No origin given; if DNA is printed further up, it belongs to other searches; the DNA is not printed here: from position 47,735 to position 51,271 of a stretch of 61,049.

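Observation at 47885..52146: Triple-FHA ABCG-type transporter with a large Cys/Pro/coiled-coil outer insert, translationally coupled to a DUF1080-like lipoprotein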

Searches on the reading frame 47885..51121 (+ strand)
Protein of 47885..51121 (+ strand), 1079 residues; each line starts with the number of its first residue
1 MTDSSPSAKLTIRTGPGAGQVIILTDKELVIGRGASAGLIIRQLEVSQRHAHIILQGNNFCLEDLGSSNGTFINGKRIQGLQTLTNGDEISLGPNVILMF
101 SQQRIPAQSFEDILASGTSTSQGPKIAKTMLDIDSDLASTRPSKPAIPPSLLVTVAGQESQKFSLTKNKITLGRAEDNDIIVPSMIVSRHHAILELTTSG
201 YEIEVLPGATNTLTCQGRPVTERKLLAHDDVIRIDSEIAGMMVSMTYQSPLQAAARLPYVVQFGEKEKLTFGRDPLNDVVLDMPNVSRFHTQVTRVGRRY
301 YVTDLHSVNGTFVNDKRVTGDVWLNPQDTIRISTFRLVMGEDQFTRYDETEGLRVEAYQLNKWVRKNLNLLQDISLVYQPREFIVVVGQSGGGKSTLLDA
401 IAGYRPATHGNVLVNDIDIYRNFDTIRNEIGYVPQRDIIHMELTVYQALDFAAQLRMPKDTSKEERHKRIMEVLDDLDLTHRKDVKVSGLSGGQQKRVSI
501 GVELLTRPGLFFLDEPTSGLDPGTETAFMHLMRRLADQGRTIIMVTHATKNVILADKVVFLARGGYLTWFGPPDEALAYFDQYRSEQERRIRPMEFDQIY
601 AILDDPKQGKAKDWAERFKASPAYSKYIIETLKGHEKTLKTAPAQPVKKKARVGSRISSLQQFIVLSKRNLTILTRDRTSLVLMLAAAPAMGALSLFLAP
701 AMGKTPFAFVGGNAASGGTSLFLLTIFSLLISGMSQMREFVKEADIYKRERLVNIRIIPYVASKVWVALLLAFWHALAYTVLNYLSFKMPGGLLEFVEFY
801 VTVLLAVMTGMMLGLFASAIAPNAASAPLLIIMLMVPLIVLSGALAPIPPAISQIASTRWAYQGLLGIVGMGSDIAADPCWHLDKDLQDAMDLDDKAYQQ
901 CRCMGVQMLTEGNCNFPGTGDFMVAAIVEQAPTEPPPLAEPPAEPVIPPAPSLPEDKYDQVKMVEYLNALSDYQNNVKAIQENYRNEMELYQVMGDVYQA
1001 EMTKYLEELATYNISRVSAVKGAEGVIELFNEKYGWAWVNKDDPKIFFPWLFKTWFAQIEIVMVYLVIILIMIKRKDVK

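Call 3: search_protein_families(library=pfam, proteins=[window:47885-51121:+], max_evalue=0.1)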
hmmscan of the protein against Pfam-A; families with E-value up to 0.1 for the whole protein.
window:47885-51121:+ (1079 aa): 17 families
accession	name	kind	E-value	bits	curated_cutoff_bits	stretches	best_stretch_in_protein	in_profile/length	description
PF00498.31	FHA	-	9.8e-47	157.7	20.7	3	30-93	2-67/67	FHA domain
PF16697.10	Yop-YscD_cpl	-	2.5e-35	121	33.2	3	14-97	4-88/94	Inner membrane component of T3SS, cytoplasmic domain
PF00005.33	ABC_tran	-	1.3e-26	94.3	25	1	371-518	1-137/137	ABC transporter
PF01061.29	ABC2_membrane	-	2.5e-15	57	26.9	1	661-849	1-184/211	ABC-2 type transporter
PF13304.12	AAA_21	-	3.5e-12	47.4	27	1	434-547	186-298/304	AAA domain, putative AbiEii toxin, Type IV TA system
PF02463.25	SMC_N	-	7e-06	26.1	40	0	479-559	126-209/220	RecF/RecN/SMC N terminal domain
PF13555.12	AAA_29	-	0.00014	22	27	1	379-402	20-43/61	P-loop containing region of AAA domain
PF19055.6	ABC2_membrane_7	-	0.00027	20.4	22.7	1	723-865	211-352/410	ABC-2 type transporter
PF00437.27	T2SSE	-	0.0014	17.8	24.9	1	315-408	80-169/370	Type II/IV secretion system protein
PF03193.22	RsgA_GTPase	-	0.002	18.4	30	1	358-404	84-129/174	RsgA GTPase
PF13191.12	AAA_16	-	0.0025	18.8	32.6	1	380-442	24-77/167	AAA ATPase domain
PF06414.18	Zeta_toxin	-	0.01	15.7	22.3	1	383-423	18-57/199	Zeta toxin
PF00350.29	Dynamin_N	-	0.018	15.5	27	1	384-414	1-31/168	Dynamin family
PF12698.13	ABC2_membrane_3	-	0.021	14.4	31.6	1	721-856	165-303/347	ABC-2 family transporter protein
PF13476.12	AAA_23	-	0.034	15.2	27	1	382-402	20-40/201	AAA domain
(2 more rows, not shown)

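Call 4: search_protein_families(library=ncbifam, proteins=[window:47885-51121:+], max_evalue=0.1)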
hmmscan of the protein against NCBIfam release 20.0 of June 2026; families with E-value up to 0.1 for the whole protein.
window:47885-51121:+ (1079 aa): 200 families (the best 25 are shown)
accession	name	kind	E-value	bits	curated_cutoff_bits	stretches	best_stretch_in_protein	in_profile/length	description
TIGR00955.1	3a01204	subfamily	1.7e-66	225.2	736.35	1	359-844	28-520/617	pigment precursor permease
TIGR00956.1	3a01205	subfamily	8.6e-50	169.4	1959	1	365-847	773-1267/1394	pleiotropic drug resistance family protein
NF049868.1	FhaB_Rv0019c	equivalog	2.6e-42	144.5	125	3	7-97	66-156/158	FHA domain-containing protein FhaB/FipA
TIGR01188.1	drrA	subfamily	1.1e-37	129.9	312.45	1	371-565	9-201/302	daunorubicin resistance ABC transporter, ATP-binding protein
TIGR02857.1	CydD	equivalog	2.7e-37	128.9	435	1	354-560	321-528/529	thiol reductant ABC exporter subunit CydD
TIGR02982.1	heterocyst_DevA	subfamily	4.1e-36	124.6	295.8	1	369-564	19-217/220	ABC exporter ATP-binding subunit, DevA family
TIGR02673.1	FtsE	equivalog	6.7e-35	120.7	264.85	1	359-551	6-199/214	cell division ATP-binding protein FtsE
TIGR03864.1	PQQ_ABC_ATP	hypoth_equivalog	7.2e-35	120.5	302.25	1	369-565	15-209/236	ABC transporter, ATP-binding subunit, PQQ-dependent alcohol dehydrogenase system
TIGR04521.1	ECF_ATPase_2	equivalog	7.4e-34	117.1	330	1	366-580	16-236/279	energy-coupling factor transporter ATPase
TIGR03608.1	L_ocin_972_ABC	subfamily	1.1e-33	116.4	254.85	1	366-561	9-206/206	putative bacteriocin export ABC transporter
NF041660.2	oxygluDhInhib_OdhI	equivalog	1.2e-33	115.7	200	3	6-93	35-121/130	oxoglutarate dehydrogenase inhibitor Odhl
TIGR04520.1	ECF_ATPase_1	equivalog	1.3e-33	116.6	315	1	366-575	13-222/269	energy-coupling factor transporter ATPase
NF007027.0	PRK09493.1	equivalog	3.8e-33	114.8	379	1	368-574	14-221/240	glutamine ABC transporter ATP-binding protein GlnQ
TIGR03265.1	PhnT2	equivalog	1.6e-32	113.1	457.7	1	367-574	16-220/353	putative 2-aminoethylphosphonate ABC transporter ATP-binding protein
NF040840.2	tungstate_WtpC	equivalog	2.1e-31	109.5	440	1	371-564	16-207/347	tungstate ABC transporter ATP-binding protein WtpC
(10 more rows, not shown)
